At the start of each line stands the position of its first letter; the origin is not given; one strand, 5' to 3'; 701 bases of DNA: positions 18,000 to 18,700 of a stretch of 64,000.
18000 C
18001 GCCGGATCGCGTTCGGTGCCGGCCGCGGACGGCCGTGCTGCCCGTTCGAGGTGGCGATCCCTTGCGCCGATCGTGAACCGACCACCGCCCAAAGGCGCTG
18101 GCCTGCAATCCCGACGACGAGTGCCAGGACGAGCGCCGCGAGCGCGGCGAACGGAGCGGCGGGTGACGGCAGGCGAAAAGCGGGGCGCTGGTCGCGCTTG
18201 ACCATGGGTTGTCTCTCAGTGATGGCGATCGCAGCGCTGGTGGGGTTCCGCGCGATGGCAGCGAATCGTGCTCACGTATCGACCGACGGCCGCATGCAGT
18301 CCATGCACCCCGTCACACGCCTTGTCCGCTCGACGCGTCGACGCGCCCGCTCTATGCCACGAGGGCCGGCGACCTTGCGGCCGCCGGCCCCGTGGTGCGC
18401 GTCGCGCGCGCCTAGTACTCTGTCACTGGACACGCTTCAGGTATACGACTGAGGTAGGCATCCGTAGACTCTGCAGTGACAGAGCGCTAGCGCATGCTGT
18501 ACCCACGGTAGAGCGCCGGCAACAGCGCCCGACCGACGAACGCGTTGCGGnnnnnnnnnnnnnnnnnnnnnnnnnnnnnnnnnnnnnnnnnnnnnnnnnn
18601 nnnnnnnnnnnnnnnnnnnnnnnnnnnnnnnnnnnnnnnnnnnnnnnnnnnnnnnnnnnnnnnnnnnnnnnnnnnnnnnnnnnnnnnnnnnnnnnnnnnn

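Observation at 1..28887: Tandem cluster of three giant co-directional secreted proteins built from shuffled modules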

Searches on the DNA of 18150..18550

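Call 96: search_rna_families(source=window, start=18150, end=18550, threshold=evalue, max_evalue=1)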
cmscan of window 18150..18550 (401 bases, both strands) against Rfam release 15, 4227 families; matches with E-value up to 1: 0.
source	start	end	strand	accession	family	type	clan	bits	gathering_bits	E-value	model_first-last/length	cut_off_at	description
